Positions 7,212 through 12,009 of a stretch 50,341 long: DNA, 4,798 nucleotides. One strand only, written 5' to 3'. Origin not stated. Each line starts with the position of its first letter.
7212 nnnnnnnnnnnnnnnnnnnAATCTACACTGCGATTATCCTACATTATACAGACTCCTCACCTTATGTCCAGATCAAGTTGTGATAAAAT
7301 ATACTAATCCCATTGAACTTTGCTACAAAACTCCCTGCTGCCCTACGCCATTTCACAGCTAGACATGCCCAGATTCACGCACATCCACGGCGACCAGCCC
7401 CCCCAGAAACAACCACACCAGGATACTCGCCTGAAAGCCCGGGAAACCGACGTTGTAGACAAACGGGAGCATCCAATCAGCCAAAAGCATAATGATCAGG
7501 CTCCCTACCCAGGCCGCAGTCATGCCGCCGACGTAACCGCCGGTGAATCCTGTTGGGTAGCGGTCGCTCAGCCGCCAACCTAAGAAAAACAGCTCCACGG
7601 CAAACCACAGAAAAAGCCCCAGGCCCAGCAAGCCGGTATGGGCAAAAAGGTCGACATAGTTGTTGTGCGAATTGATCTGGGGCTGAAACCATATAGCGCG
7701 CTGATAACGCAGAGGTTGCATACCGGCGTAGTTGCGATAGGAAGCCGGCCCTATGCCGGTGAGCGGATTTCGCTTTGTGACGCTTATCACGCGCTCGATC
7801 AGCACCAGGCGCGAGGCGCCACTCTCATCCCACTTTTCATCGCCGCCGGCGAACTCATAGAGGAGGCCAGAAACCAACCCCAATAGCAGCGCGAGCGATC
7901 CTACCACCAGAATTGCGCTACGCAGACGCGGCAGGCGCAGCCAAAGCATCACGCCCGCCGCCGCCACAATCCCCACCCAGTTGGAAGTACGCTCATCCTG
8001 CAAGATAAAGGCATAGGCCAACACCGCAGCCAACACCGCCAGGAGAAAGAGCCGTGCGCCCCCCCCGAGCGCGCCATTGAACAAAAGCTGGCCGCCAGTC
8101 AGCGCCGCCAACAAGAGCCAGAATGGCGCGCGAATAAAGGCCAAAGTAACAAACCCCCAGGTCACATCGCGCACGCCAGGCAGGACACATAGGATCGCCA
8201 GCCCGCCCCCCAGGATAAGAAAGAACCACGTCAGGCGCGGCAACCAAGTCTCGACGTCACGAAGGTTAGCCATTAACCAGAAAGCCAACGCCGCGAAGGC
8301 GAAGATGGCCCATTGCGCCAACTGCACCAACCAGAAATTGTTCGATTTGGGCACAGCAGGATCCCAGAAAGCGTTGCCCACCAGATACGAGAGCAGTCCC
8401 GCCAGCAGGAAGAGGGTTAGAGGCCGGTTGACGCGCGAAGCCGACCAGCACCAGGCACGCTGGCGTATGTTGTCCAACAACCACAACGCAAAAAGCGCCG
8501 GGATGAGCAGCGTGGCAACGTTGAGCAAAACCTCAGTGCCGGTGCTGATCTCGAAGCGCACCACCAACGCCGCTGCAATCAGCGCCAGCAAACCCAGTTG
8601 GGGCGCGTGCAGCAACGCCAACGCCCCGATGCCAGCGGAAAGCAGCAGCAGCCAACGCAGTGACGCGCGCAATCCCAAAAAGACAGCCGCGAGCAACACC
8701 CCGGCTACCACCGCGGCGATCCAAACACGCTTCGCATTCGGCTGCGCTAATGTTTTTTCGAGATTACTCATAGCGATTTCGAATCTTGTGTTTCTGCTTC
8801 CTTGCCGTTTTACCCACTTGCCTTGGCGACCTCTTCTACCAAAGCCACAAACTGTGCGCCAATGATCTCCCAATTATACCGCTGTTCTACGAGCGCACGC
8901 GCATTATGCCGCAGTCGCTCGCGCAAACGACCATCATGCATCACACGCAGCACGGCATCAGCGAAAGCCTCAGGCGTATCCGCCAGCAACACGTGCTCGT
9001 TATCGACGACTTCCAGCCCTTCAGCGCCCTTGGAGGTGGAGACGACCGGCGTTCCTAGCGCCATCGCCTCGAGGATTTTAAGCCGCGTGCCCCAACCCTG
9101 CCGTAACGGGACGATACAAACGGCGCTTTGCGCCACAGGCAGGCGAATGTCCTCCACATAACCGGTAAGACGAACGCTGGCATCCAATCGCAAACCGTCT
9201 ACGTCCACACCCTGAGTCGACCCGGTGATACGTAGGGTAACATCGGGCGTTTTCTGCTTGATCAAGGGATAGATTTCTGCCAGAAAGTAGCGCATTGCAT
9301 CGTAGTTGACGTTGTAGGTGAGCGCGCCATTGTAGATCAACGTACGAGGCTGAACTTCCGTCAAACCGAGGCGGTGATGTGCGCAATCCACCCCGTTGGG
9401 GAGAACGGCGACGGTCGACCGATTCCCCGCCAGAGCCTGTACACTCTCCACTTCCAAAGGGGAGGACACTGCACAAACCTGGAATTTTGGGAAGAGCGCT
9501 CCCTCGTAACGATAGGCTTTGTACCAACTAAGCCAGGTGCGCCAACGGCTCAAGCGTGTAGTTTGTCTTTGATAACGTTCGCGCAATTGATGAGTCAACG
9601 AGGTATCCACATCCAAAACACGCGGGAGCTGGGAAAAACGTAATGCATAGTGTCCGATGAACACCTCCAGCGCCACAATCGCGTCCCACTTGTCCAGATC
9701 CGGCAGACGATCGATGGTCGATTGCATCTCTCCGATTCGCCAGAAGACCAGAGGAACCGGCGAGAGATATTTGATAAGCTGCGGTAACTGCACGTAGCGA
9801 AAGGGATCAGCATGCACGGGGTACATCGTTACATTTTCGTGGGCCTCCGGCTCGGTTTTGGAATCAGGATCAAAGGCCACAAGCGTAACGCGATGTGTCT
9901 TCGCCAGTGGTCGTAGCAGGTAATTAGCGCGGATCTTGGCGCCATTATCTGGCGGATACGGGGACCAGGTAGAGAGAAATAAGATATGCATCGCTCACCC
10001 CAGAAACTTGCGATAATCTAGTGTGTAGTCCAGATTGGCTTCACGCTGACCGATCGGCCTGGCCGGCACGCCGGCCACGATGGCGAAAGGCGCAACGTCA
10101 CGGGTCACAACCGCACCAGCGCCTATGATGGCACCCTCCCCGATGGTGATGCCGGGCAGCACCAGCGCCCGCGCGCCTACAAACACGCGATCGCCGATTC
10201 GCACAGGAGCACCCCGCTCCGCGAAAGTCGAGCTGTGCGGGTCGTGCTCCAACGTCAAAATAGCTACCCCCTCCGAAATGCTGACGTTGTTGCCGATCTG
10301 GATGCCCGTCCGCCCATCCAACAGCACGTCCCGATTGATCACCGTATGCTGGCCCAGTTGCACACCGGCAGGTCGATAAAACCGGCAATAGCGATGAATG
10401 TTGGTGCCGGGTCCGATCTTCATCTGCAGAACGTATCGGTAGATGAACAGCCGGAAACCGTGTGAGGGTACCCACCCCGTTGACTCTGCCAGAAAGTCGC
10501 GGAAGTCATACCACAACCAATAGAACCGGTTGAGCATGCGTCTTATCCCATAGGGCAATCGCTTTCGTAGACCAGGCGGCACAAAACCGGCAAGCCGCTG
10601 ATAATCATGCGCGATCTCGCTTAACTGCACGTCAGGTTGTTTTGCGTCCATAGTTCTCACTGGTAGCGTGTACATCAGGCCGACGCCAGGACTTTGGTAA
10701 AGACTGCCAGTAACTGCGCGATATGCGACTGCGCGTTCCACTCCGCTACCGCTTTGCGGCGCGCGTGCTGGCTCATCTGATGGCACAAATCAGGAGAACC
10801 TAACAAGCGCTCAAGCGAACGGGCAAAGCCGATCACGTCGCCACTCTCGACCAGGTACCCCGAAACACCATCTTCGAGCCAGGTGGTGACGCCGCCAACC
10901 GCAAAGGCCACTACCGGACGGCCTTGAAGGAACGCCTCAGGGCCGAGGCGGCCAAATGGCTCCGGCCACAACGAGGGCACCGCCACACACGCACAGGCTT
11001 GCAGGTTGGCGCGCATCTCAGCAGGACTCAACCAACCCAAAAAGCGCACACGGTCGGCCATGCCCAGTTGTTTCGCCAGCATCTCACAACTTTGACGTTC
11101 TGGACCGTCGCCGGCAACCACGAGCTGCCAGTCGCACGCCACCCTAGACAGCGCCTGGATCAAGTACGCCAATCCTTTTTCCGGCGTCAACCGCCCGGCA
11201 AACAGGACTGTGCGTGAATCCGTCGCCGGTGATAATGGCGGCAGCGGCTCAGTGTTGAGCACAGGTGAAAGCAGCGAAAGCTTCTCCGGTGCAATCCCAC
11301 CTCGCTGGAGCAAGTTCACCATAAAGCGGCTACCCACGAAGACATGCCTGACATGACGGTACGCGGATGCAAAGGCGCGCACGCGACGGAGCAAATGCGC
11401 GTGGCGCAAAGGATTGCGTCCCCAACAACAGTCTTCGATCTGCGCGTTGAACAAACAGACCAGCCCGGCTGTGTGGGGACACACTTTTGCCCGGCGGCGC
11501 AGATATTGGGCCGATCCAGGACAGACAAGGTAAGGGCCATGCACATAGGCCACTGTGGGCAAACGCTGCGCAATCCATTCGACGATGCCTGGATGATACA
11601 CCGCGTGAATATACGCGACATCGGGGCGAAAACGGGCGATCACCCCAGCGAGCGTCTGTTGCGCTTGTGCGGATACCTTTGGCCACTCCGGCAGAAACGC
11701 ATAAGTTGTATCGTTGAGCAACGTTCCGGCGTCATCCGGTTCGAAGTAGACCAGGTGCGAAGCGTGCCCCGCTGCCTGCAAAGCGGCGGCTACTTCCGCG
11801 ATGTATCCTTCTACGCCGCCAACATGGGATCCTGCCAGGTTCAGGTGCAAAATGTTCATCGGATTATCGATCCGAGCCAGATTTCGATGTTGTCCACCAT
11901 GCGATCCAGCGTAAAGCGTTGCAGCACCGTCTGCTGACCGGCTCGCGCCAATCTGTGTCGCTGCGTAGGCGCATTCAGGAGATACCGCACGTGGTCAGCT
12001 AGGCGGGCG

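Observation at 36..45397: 45-kb single-strand glycan plus surface-protein supercluster resembling exosortase-A / S-layer-glycan loci but lacking any exosortase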

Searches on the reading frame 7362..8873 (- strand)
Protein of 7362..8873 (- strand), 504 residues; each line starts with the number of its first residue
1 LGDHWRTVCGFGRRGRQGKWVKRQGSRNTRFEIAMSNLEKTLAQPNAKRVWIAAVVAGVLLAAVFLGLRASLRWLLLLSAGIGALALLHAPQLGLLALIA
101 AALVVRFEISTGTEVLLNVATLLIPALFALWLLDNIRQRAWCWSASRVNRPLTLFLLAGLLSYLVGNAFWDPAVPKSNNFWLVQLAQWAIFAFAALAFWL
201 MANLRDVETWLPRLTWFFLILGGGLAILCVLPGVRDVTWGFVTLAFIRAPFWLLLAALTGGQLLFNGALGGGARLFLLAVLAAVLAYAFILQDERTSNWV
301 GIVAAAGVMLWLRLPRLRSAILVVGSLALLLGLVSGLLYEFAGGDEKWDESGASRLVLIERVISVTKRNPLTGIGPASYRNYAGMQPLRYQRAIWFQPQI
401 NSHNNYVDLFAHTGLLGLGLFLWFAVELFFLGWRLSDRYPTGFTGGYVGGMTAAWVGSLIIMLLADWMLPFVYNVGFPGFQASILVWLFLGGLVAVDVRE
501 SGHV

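Call 5: search_protein_families(library=ncbifam, proteins=[window:7362-8873:-], max_evalue=0.001)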
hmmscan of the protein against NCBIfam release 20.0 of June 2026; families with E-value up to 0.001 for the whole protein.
window:7362-8873:- (504 aa): 0 families

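Call 9: search_protein_families(library=pfam, proteins=[window:7362-8873:-], max_evalue=0.01)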
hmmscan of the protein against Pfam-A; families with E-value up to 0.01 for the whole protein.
window:7362-8873:- (504 aa): 1 family
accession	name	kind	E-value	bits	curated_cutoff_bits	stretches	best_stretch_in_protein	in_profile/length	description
PF04932.20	Wzy_C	-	1.1e-16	61.4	31.7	1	282-422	3-149/149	O-Antigen ligase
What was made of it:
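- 7359..8768 (-): g5, Wzy_C polytopic membrane protein (ligase or polymerase family). PF04932 61.4 bits against 31.7 (call 9).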

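Call 22: search_protein_families(library=ncbifam, proteins=[window:7362-8768:-], max_evalue=10)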
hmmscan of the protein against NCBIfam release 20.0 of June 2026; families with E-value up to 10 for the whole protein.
window:7362-8768:- (469 aa): 0 families

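Call 34: search_solved_structures(query=window:7362-8768:-, max_evalue=10)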
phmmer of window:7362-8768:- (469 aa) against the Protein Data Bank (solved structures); distinct sequences matched with E-value up to 10: 0.
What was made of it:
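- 7359..8768 (-): No PDB relative by sequence (call 34).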

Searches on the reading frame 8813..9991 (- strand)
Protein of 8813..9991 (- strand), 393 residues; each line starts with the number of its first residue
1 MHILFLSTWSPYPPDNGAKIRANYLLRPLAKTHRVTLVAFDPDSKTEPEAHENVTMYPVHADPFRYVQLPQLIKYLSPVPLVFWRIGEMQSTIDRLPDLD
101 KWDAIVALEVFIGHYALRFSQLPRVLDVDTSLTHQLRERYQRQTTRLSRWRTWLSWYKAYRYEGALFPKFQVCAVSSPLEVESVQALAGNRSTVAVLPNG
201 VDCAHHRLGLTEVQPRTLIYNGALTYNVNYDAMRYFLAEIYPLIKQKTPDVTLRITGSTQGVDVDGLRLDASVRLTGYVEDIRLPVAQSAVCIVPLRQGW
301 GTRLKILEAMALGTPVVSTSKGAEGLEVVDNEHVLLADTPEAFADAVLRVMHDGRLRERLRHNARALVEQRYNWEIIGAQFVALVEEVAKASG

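Call 5: search_protein_families(library=ncbifam, proteins=[window:8813-9991:-], max_evalue=0.001)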
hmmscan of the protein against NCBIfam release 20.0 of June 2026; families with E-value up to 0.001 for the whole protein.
window:8813-9991:- (393 aa): 14 families
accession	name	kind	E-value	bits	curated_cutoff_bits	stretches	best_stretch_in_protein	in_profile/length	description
TIGR03087.1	stp1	hypoth_equivalog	2.3e-60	204.8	316.65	1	3-384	1-393/397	TIGR03087 family PEP-CTERM/XrtA system glycosyltransferase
TIGR04047.1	MSMEG_0565_glyc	hypoth_equivalog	2.1e-10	40.2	259.85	1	271-379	256-365/373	MSMEG_0565 family glycosyltransferase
TIGR03088.1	stp2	hypoth_equivalog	4.3e-10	39.2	409.05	1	263-387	247-372/374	TIGR03088 family PEP-CTERM/XrtA system glycosyltransferase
NF041876.1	EPS_EpsE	equivalog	2.2e-09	37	400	1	177-375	170-383/389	exopolysaccharide biosynthesis GT4 family glycosyltransferase EpsE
NF053787.1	GlcN_PG_synth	equivalog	7.8e-09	34.8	480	1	304-386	276-357/361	N-acetylglucosaminyl phosphatidylglycerol synthase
TIGR03999.1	thiol_BshA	equivalog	9.1e-08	31.4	273.7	1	172-388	148-373/375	N-acetyl-alpha-D-glucosaminyl L-malate synthase BshA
TIGR04063.1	stp3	hypoth_equivalog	2.7e-07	29.8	442.05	1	302-382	307-389/397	TIGR04063 family PEP-CTERM/XrtA system glycosyltransferase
NF047880.1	glyco_SdgA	exception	7.9e-07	28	800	1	239-377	335-479/488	serine-aspartate repeat adhesin O-glycosyltransferase SdgA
NF038229.1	Glyco4_Geo_Pelo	equivalog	4.8e-06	25.8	400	1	306-389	254-337/338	GPMC system family 4 glycosyltransferase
TIGR02149.1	glgA_Coryne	subfamily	5.3e-06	25.8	302.4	1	307-388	301-390/391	glycogen synthase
TIGR03449.1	mycothiol_MshA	equivalog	6.5e-06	25.3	462.5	1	304-383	318-398/406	D-inositol-3-phosphate glycosyltransferase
NF041010.1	glycosy_Agl16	equivalog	1.4e-05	24.2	575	1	180-387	144-350/352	glycosylation protein Agl16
NF038295.1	EPS_HpsP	equivalog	0.00062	18.9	550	1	304-387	302-386/388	hormogonium polysaccharide biosynthesis glycosyltransferase HpsP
NF050056.1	ProtGlycPglH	equivalog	0.00075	18.7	600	1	217-388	181-353/354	GalNAc-alpha-(1->4)-GalNAc-alpha-(1->3)-diNAcBac-PP-undecaprenol alpha-1,4-N-acetyl-D-galactosaminyltransferase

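Call 20: search_protein_families(library=pfam, proteins=[window:8813-9991:-], max_evalue=0.01)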
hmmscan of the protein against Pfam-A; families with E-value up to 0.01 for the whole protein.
window:8813-9991:- (393 aa): 5 families
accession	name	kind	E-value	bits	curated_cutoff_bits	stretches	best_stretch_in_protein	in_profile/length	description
PF13692.12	Glyco_trans_1_4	-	2.3e-26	93.2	27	1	216-353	2-142/142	Glycosyl transferases group 1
PF00534.26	Glycos_transf_1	-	9.9e-14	51.7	26.4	1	216-365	16-170/172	Glycosyl transferases group 1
PF13524.12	Glyco_trans_1_2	-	8.7e-09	35.9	25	1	246-377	11-138/144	Glycosyl transferase-like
PF13579.12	Glyco_trans_4_4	-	8e-07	30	29.7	1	17-200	2-158/158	Glycosyl transferase 4-like domain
PF13439.12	Glyco_transf_4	-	3e-05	24.6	28.5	1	16-204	2-169/170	Glycosyltransferase Family 4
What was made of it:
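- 8810..13094 (-): g6 GT4 (stp1-like), g7 hexapeptide acyltransferase, g8 GT4, g9 GT4. Calls 5 and 20.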

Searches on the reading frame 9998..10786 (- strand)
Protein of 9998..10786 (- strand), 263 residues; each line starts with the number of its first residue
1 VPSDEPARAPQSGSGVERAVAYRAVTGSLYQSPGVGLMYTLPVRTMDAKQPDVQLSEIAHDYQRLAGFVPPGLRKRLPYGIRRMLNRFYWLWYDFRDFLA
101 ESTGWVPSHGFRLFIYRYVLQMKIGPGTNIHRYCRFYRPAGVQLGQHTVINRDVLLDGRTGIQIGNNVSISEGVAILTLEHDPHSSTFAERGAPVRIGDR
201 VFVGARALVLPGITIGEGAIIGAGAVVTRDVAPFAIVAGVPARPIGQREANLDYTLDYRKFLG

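Call 5: search_protein_families(library=ncbifam, proteins=[window:9998-10786:-], max_evalue=0.001)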
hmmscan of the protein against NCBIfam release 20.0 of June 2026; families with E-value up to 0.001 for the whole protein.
window:9998-10786:- (263 aa): 41 families (the best 25 are shown)
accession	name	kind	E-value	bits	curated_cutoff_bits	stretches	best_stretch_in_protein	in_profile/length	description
NF007797.0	PRK10502.1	subfamily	6.4e-28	97.6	192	1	89-249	22-180/183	WcaF family extracellular polysaccharide biosynthesis acetyltransferase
NF007499.0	PRK10092.1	equivalog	4.5e-20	72.2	314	1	142-245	74-180/183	maltose O-acetyltransferase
TIGR03532.1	DapD_Ac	equivalog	8e-20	71.4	231.75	1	141-247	116-213/231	2,3,4,5-tetrahydropyridine-2,6-dicarboxylate N-acetyltransferase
NF058585.1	HptprglPActTf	PfamEq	3.3e-19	69.1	300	1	140-251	54-163/172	heptaprenylglyceryl phosphate O-acetyltransferase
TIGR03308.1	phn_thr-fam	hypoth_equivalog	1.9e-18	67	201.65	1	188-249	101-163/204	phosphonate metabolim protein, transferase hexapeptide repeat family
NF038307.1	EPS_acetyl_HpsU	equivalog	4.7e-18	65.4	305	1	107-246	38-176/178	hormogonium polysaccharide biosynthesis acetyltransferase HpsU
TIGR03570.1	NeuD_NnaD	subfamily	1.1e-17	64.3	160.8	1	142-243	100-202/202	NeuD/PglB/VioB family sugar acetyltransferase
NF041874.1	EPS_EpsC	equivalog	1.3e-16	60.8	150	1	135-247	57-166/168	serine O-acetyltransferase EpsC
NF007076.0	PRK09527.1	equivalog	4.5e-16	58.9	347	1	136-247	70-184/203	galactoside O-acetyltransferase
NF000490.1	chloram_CatB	equivalog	9.9e-16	57.7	350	1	188-251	105-167/210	type B chloramphenicol O-acetyltransferase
TIGR04008.1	WcaF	equivalog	2.7e-15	56.7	326.3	1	104-248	33-178/180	colanic acid biosynthesis acetyltransferase WcaF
TIGR01172.1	cysE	equivalog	6.8e-15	55.5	210.65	1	141-243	61-162/162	serine O-acetyltransferase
NF000311.1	Vat_ABCDEFH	equivalog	9.7e-15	54.7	300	1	195-248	111-164/201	Vat family streptogramin A O-acetyltransferase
NF008349.0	PRK11132.1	equivalog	1.1e-14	54.1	397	1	147-251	147-250/273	serine O-acetyltransferase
NF007240.0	PRK09677.1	equivalog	2.1e-14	53.5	243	1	142-249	66-185/192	putative lipopolysaccharide biosynthesis O-acetyl transferase WbbJ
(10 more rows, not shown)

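Call 20: search_protein_families(library=pfam, proteins=[window:9998-10675:-], max_evalue=0.01)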
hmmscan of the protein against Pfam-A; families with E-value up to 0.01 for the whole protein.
window:9998-10675:- (226 aa): 3 families
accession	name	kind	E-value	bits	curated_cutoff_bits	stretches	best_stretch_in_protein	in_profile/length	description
PF00132.30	Hexapep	-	7.3e-14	51.2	27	1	158-192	2-36/36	Bacterial transferase hexapeptide (six repeats)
PF14602.12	Hexapep_2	-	1.7e-12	47.3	27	1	157-192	1-34/34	Hexapeptide repeat of succinyl-transferase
PF25084.1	LbH_EIF2B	-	0.0029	18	54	0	99-137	4-40/105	EIF2B subunit epsilon LbH domain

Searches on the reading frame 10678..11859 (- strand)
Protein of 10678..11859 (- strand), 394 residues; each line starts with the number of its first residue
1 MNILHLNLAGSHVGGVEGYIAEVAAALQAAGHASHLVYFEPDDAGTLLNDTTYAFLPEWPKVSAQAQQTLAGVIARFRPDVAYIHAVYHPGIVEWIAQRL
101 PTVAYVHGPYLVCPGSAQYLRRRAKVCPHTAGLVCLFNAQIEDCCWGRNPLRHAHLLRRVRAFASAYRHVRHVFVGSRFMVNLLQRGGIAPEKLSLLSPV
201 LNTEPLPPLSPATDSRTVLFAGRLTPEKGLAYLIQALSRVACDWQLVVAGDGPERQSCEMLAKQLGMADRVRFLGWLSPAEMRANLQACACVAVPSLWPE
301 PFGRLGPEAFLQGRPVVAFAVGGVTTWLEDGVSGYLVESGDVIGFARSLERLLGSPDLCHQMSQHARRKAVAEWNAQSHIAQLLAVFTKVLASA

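Call 5: search_protein_families(library=ncbifam, proteins=[window:10678-11859:-], max_evalue=0.001)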
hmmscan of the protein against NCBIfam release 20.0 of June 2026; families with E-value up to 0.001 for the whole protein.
window:10678-11859:- (394 aa): 27 families (the best 25 are shown)
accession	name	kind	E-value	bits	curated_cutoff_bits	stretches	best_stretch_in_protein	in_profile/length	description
NF041876.1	EPS_EpsE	equivalog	2.2e-23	83.2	400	1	215-379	214-385/389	exopolysaccharide biosynthesis GT4 family glycosyltransferase EpsE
TIGR03449.1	mycothiol_MshA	equivalog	3.6e-23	82.1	462.5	1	213-390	218-403/406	D-inositol-3-phosphate glycosyltransferase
TIGR03999.1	thiol_BshA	equivalog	2e-21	76.3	273.7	1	239-391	223-374/375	N-acetyl-alpha-D-glucosaminyl L-malate synthase BshA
TIGR03088.1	stp2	hypoth_equivalog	9.3e-21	74.3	409.05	1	222-391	201-374/374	TIGR03088 family PEP-CTERM/XrtA system glycosyltransferase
TIGR02149.1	glgA_Coryne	subfamily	8.8e-18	64.6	302.4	1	216-390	205-390/391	glycogen synthase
NF007396.0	PRK09922.1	equivalog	3.6e-16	59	385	1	172-355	139-326/361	lipopolysaccharide 1,6-galactosyltransferase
TIGR04063.1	stp3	hypoth_equivalog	4.2e-15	55.5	442.05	1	216-391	214-396/397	TIGR04063 family PEP-CTERM/XrtA system glycosyltransferase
NF047684.1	TeichurnBiosyTuaC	equivalog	6.9e-14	51.6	550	1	213-391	217-390/391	teichuronic acid biosynthesis protein TuaC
NF012028.0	PRK15484.1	subfamily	3e-13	49.6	618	1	212-369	190-357/380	lipopolysaccharide N-acetylglucosaminyltransferase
NF053787.1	GlcN_PG_synth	equivalog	7.3e-12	44.8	480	1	167-391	141-360/361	N-acetylglucosaminyl phosphatidylglycerol synthase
NF038298.1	EPS_HpsO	equivalog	9.5e-11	41.1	575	1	214-390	200-387/388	hormogonium polysaccharide biosynthesis glycosyltransferase HpsO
NF038229.1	Glyco4_Geo_Pelo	equivalog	4.6e-10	39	400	1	212-391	158-337/338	GPMC system family 4 glycosyltransferase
NF046085.1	XrtY_assoc_Gly1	equivalog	6.4e-10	38.4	400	1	215-391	209-385/387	XrtY-associated glycosyltransferase XYAG1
NF038295.1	EPS_HpsP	equivalog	1.3e-09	37.6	550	1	213-390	205-387/388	hormogonium polysaccharide biosynthesis glycosyltransferase HpsP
NF050063.1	ProtGlycPglJ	equivalog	7.1e-09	35.3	500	1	215-376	194-352/363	N-acetylgalactosamine-N,N'-diacetylbacillosaminyl-diphospho-undecaprenol 4-alpha-N-acetylgalactosaminyltransferase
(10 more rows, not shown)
